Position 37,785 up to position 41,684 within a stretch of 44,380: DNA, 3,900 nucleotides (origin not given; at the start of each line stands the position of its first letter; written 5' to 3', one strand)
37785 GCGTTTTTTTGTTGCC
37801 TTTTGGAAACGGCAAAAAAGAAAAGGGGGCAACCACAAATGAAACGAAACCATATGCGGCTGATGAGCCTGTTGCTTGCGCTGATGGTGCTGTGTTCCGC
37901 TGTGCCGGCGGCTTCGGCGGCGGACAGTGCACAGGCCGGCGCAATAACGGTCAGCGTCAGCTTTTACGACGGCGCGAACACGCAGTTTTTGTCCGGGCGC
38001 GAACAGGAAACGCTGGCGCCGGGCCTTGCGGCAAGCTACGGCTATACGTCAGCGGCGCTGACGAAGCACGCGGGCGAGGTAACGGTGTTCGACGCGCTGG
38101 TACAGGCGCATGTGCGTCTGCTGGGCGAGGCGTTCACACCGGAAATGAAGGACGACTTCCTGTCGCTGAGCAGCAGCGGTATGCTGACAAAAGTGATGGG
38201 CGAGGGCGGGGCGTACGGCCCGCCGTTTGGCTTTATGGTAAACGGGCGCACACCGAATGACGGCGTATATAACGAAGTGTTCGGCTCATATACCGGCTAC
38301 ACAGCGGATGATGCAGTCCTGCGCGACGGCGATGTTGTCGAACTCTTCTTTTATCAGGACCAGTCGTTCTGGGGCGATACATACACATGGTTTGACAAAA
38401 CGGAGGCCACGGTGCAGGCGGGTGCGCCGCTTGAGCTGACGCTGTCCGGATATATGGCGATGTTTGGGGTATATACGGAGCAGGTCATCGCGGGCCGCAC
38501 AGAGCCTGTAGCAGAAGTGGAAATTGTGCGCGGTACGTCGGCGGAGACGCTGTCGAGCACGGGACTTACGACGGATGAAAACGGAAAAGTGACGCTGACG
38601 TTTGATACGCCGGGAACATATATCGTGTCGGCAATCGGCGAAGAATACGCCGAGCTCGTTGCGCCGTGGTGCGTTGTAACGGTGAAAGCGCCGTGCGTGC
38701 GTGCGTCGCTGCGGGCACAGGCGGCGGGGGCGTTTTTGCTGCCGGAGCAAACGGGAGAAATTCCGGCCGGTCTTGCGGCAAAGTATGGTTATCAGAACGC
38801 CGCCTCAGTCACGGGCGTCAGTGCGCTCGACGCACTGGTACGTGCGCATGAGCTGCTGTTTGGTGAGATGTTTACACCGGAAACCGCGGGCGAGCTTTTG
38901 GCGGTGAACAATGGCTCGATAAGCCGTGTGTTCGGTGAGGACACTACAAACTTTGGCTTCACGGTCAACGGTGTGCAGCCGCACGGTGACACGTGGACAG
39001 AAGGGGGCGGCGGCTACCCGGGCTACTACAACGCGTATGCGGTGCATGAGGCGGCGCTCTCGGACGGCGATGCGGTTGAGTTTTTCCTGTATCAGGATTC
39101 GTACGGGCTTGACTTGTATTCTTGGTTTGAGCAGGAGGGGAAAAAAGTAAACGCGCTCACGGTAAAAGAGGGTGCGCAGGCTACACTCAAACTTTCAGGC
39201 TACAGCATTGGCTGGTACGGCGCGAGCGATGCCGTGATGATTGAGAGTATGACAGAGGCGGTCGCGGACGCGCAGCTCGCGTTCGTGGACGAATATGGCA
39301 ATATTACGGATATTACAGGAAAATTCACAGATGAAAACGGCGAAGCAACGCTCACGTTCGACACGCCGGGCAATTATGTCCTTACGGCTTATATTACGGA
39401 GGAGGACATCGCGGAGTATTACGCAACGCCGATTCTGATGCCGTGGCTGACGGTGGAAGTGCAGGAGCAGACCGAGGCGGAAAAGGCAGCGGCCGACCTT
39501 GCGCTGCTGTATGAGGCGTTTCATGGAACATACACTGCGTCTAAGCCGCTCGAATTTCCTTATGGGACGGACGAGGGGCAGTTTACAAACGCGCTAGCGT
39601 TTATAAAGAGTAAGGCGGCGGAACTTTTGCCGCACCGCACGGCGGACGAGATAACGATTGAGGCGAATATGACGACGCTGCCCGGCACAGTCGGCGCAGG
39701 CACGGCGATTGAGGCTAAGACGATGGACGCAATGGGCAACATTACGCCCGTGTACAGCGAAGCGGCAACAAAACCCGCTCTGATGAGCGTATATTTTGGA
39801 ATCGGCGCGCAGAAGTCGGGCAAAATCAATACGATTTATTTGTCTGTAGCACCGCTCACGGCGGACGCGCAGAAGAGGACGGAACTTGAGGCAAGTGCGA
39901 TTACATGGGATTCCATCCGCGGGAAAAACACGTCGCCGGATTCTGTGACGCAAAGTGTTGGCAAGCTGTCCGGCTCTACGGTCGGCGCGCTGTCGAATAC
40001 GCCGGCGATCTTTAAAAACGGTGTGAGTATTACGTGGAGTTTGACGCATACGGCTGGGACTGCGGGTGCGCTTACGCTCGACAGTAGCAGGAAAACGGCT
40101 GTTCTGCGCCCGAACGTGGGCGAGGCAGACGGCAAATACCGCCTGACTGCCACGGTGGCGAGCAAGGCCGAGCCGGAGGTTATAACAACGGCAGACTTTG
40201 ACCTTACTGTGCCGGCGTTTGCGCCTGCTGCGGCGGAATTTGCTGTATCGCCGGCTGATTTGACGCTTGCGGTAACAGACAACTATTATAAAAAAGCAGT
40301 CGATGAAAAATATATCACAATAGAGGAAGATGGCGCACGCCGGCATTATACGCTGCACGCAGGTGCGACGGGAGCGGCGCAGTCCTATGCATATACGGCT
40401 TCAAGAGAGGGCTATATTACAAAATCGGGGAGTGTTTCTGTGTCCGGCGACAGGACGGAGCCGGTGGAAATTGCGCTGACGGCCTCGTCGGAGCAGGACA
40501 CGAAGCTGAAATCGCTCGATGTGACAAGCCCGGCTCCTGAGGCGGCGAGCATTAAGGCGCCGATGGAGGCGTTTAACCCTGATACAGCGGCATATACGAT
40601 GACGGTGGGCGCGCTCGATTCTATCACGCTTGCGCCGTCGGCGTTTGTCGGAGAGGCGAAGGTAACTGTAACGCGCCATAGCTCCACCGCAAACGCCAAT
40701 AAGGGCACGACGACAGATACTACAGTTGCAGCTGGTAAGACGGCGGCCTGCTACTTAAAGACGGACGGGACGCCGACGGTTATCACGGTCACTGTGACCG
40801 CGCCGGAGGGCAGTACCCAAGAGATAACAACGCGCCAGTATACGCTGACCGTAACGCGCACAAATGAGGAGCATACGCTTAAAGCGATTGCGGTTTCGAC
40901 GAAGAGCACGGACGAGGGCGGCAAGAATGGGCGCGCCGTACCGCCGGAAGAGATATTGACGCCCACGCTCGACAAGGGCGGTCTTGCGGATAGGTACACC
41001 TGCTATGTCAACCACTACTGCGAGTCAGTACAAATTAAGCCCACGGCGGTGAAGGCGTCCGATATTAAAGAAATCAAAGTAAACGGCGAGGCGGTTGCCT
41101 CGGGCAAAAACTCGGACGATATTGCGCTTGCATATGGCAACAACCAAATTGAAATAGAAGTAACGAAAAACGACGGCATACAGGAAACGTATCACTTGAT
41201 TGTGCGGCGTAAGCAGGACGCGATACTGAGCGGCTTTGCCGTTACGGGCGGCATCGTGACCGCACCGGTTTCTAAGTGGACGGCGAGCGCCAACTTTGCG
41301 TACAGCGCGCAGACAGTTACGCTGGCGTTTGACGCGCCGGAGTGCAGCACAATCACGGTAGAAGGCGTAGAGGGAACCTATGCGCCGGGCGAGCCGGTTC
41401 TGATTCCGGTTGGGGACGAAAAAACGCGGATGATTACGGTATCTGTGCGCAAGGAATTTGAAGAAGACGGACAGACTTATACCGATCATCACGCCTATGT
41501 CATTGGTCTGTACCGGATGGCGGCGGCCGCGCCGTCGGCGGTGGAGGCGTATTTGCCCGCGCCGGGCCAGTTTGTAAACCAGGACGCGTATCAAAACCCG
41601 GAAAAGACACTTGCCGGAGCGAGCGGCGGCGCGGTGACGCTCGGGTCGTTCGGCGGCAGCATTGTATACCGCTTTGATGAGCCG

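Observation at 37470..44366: B12-riboswitch-gated, SLH-anchored 2,175-aa protein with three transcobalamin-like modules: candidate cell-surface corrinoid-capture system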

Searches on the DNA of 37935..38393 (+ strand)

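Call 55: search_rna_families(sources=[L008, L009, L010, L011, L012, L013, L014, L015, L016, L017, L018, L019, L020, L021, L022, L023, L024, L025, L026, L027], threshold=gathering)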
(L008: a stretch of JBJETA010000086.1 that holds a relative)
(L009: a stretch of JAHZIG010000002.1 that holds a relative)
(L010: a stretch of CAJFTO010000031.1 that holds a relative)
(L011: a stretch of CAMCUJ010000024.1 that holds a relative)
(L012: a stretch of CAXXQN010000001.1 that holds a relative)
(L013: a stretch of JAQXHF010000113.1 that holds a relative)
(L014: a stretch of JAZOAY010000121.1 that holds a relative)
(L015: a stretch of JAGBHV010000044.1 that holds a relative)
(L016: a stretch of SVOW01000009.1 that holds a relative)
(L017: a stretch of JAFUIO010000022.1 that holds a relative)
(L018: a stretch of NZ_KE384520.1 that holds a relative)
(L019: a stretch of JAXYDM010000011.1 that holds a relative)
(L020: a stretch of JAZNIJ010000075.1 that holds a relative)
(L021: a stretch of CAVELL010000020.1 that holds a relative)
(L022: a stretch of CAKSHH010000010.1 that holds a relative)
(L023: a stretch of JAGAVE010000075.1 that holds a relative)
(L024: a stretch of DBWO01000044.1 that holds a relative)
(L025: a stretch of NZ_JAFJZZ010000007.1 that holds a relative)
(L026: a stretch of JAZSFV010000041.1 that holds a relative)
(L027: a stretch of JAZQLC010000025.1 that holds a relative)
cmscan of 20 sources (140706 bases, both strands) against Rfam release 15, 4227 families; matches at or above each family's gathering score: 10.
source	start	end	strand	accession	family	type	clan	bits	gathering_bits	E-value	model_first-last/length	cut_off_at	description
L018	1605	1807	+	RF00174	Cobalamin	Cis-reg; riboswitch;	CL00101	123.1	31.5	4.5e-30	1-189/189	no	Cobalamin riboswitch aptamer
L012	1614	1815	+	RF00174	Cobalamin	Cis-reg; riboswitch;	CL00101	120.5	31.5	2.5e-29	1-189/189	no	Cobalamin riboswitch aptamer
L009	3048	3255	+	RF00174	Cobalamin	Cis-reg; riboswitch;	CL00101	96.2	31.5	2.2e-22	1-189/189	no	Cobalamin riboswitch aptamer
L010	3337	3544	+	RF00174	Cobalamin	Cis-reg; riboswitch;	CL00101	90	31.5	1.3e-20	1-189/189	no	Cobalamin riboswitch aptamer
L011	3500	3699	+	RF00174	Cobalamin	Cis-reg; riboswitch;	CL00101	86.5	31.5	1.3e-19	1-189/189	no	Cobalamin riboswitch aptamer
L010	258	330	-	RF00005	tRNA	Gene; tRNA;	CL00001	69.5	29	9.2e-13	1-71/71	no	tRNA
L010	95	167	-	RF00005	tRNA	Gene; tRNA;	CL00001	67.1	29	4.4e-12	1-71/71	no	tRNA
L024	3667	3750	+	RF01689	AdoCbl-II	Cis-reg; riboswitch;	CL00101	45.6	36.5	2e-07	1-81/81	no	AdoCbl-II (Cobalamin/B12) riboswitch aptamer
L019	3693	3768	+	RF01689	AdoCbl-II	Cis-reg; riboswitch;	CL00101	41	36.5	5.2e-06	1-81/81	no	AdoCbl-II (Cobalamin/B12) riboswitch aptamer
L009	1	52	-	RF00005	tRNA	Gene; tRNA;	CL00001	34.7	29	0.0035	1-50/71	3'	tRNA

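Call 56: search_rna_families(sources=[L028, L029, L030, L031, L032, L033, L034, L035, L036, L037, L038, L039, L040], threshold=gathering)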
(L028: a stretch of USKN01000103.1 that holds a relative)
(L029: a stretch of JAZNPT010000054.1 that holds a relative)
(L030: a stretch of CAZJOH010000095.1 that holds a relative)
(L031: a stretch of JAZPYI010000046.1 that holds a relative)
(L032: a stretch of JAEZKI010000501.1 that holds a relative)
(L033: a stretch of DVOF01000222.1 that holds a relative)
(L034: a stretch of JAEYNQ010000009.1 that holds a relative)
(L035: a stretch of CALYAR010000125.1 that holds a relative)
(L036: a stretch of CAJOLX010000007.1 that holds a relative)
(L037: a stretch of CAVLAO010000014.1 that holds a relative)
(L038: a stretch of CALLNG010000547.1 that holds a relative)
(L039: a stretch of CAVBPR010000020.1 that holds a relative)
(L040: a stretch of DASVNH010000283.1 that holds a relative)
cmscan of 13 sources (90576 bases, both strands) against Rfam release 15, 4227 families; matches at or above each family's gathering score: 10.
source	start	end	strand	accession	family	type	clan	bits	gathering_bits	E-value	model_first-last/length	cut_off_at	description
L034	798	983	+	RF00174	Cobalamin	Cis-reg; riboswitch;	CL00101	114.5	31.5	8.1e-28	1-189/189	no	Cobalamin riboswitch aptamer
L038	3485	3708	+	RF00174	Cobalamin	Cis-reg; riboswitch;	CL00101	74.7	31.5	2.1e-16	1-189/189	no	Cobalamin riboswitch aptamer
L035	3475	3697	+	RF00174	Cobalamin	Cis-reg; riboswitch;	CL00101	71.8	31.5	1.4e-15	1-189/189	no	Cobalamin riboswitch aptamer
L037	3409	3642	+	RF00174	Cobalamin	Cis-reg; riboswitch;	CL00101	59.4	31.5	4.8e-12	1-189/189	no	Cobalamin riboswitch aptamer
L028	3420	3657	+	RF00174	Cobalamin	Cis-reg; riboswitch;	CL00101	57.6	31.5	1.6e-11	1-189/189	no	Cobalamin riboswitch aptamer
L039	3408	3638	+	RF00174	Cobalamin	Cis-reg; riboswitch;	CL00101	53.1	31.5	3.1e-10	1-189/189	no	Cobalamin riboswitch aptamer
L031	3687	3761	+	RF01689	AdoCbl-II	Cis-reg; riboswitch;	CL00101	44.5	36.5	2.8e-07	1-81/81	no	AdoCbl-II (Cobalamin/B12) riboswitch aptamer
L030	3690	3770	+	RF01689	AdoCbl-II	Cis-reg; riboswitch;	CL00101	42.6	36.5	1e-06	1-81/81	no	AdoCbl-II (Cobalamin/B12) riboswitch aptamer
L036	3669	3742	+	RF01689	AdoCbl-II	Cis-reg; riboswitch;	CL00101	42.1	36.5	1.5e-06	1-81/81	no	AdoCbl-II (Cobalamin/B12) riboswitch aptamer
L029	3696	3769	+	RF01689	AdoCbl-II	Cis-reg; riboswitch;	CL00101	36.7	36.5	7.1e-05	1-81/81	no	AdoCbl-II (Cobalamin/B12) riboswitch aptamer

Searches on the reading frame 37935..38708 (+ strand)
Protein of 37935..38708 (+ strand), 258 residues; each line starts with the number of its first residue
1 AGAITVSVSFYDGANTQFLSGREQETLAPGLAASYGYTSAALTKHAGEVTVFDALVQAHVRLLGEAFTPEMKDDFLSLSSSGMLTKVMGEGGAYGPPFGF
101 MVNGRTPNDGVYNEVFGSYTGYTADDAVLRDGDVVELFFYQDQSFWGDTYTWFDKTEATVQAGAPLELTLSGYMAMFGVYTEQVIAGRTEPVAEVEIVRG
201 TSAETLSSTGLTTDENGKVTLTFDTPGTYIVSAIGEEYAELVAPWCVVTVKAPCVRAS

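Call 7: search_protein_families(library=pfam, proteins=[window:37935-38690:+], max_evalue=1)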
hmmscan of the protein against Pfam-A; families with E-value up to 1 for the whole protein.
seq(252 aa): 5 families
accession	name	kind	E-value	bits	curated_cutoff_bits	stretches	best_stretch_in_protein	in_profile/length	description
PF10670.15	DUF4198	-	7.6e-05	23.4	34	1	191-236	159-208/209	Domain of unknown function (DUF4198)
PF13620.12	CarboxypepD_reg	-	0.002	18.9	32.3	1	188-241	10-62/82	Carboxypeptidase regulatory-like domain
PF02369.22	Big_1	-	0.033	14.7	34.9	1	190-233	31-78/93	Bacterial Ig-like domain (group 1)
PF07005.16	SBD_N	-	0.055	13.7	25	1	41-85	183-228/230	Sugar-binding N-terminal domain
PF00045.24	Hemopexin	-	0.056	13.8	21.3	1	126-146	2-21/45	Hemopexin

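Call 89: search_protein_families(library=ncbifam, proteins=[window:37935-38708:+], max_evalue=0.01)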
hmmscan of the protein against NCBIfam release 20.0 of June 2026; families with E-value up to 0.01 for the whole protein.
window:37935-38708:+ (258 aa): 0 families

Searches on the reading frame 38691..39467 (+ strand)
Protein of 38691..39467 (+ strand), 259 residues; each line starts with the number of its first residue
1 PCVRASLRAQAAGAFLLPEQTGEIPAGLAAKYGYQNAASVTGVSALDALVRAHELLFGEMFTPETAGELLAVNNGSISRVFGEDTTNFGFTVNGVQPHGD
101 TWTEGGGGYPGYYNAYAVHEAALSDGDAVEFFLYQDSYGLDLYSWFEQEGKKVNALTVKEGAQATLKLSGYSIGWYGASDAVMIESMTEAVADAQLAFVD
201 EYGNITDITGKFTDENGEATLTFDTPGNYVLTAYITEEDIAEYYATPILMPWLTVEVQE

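Call 7: search_protein_families(library=pfam, proteins=[window:38691-39467:+], max_evalue=1)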
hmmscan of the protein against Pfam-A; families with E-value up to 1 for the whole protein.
seq(259 aa): 4 families
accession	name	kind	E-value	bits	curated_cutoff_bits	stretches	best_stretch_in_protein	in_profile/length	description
PF13620.12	CarboxypepD_reg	-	0.042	14.6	32.3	1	189-233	12-54/82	Carboxypeptidase regulatory-like domain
PF02369.22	Big_1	-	0.05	14.1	34.9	1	189-237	31-82/93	Bacterial Ig-like domain (group 1)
PF12207.13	DUF3600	-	0.073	13.5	26.5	1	141-206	6-70/160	Domain of unknown function (DUF3600)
PF02421.24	FeoB_N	-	0.11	12.5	27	1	209-244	39-73/156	Ferrous iron transport protein B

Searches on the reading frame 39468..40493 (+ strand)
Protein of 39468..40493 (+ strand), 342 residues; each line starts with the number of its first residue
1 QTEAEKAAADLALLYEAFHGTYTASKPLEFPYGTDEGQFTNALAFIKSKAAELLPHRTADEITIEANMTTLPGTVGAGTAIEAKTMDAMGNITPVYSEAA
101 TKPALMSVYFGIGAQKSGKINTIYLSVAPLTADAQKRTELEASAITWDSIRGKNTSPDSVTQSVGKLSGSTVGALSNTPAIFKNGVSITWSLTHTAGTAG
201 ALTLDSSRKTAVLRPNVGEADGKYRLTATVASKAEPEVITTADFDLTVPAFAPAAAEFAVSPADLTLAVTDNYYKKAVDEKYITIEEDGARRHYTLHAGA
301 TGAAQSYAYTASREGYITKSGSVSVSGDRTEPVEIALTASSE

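Call 7: search_protein_families(library=pfam, proteins=[window:39468-40493:+], max_evalue=1)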
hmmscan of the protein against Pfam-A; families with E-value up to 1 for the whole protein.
seq(342 aa): 2 families
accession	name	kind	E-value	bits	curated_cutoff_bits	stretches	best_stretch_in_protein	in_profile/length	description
PF20578.4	aBig_2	-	0.0029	17.8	27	1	183-249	32-87/89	Atrophied bacterial Ig domain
PF25641.1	Head_fiber_dimeric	-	0.31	11.3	30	1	305-324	31-50/61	Head fiber dimeric protein-like domain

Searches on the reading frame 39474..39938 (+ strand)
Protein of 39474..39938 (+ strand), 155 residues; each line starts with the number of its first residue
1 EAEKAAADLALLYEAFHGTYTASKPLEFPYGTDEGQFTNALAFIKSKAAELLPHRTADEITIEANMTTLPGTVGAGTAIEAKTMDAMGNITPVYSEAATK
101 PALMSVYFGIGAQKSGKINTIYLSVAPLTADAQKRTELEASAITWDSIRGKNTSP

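Call 71: search_protein_families(library=pfam, proteins=[window:39474-39938:+], max_evalue=0.05)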
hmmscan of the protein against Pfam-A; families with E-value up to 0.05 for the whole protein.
window:39474-39938:+ (155 aa): 0 families

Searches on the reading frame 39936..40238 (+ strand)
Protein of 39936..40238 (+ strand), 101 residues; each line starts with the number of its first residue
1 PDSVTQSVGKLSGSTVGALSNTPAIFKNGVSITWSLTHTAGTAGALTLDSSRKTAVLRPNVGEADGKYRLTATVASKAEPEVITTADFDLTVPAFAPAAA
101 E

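Call 71: search_protein_families(library=pfam, proteins=[window:39936-40238:+], max_evalue=0.05)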
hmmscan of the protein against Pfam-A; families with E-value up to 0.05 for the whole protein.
window:39936-40238:+ (101 aa): 1 family
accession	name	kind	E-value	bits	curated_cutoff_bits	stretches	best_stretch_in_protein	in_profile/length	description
PF20578.4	aBig_2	-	0.00035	20.8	27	1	26-93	31-87/89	Atrophied bacterial Ig domain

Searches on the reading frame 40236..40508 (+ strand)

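Call 71: search_protein_families(library=pfam, proteins=[window:40236-40508:+], max_evalue=0.05)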
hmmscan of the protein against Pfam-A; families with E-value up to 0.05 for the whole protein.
window:40236-40508:+ (91 aa): 1 family
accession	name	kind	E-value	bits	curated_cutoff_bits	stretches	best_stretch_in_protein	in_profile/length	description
PF25641.1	Head_fiber_dimeric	-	0.029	14.6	30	1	49-68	31-50/61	Head fiber dimeric protein-like domain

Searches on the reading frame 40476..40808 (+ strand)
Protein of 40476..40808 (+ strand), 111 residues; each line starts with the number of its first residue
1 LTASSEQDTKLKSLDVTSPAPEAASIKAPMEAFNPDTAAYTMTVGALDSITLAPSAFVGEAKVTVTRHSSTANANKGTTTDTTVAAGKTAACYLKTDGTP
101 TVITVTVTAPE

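Call 71: search_protein_families(library=pfam, proteins=[window:40476-40808:+], max_evalue=0.05)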
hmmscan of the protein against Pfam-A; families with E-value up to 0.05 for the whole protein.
window:40476-40808:+ (111 aa): 2 families
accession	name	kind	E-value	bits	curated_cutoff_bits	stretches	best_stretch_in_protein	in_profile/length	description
PF12733.13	Cadherin-like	-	9.7e-05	23.2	24.2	1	12-109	2-73/89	Cadherin-like beta sandwich domain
PF14230.11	DUF4333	-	0.0086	16.7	27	1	81-109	47-75/78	Domain of unknown function (DUF4333)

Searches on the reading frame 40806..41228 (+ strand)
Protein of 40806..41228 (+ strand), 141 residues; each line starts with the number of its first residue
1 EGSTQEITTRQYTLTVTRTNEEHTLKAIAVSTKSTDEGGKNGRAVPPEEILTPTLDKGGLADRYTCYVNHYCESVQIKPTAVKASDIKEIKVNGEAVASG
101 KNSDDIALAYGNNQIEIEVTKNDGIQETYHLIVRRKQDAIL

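Call 71: search_protein_families(library=pfam, proteins=[window:40806-41228:+], max_evalue=0.05)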
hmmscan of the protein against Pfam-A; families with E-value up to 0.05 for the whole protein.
window:40806-41228:+ (141 aa): 4 families
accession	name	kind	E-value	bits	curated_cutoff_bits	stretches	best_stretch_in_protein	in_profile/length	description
PF12733.13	Cadherin-like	-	7.2e-13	49.2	24.2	1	64-136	18-89/89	Cadherin-like beta sandwich domain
PF09136.16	Glucodextran_B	-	8.2e-05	22.9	27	1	83-134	26-80/83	Glucodextranase, domain B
PF16569.11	GramPos_pilinBB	-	0.044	15.1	30.5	0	90-113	92-115/116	Gram-positive pilin backbone subunit 2, Cna-B-like domain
PF18985.5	DUF5718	-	0.048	13.6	25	0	75-137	71-134/250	Family of unknown function (DUF5718)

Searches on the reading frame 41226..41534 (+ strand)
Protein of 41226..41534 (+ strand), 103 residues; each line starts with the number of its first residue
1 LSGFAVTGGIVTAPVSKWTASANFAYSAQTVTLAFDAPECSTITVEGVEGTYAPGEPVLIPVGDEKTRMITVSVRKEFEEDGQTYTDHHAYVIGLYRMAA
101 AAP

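Call 71: search_protein_families(library=pfam, proteins=[window:41226-41534:+], max_evalue=0.05)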
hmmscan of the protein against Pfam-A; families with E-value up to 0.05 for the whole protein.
window:41226-41534:+ (103 aa): 1 family
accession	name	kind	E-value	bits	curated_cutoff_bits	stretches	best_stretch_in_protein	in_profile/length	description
PF12733.13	Cadherin-like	-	0.00013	22.7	24.2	1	19-86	17-83/89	Cadherin-like beta sandwich domain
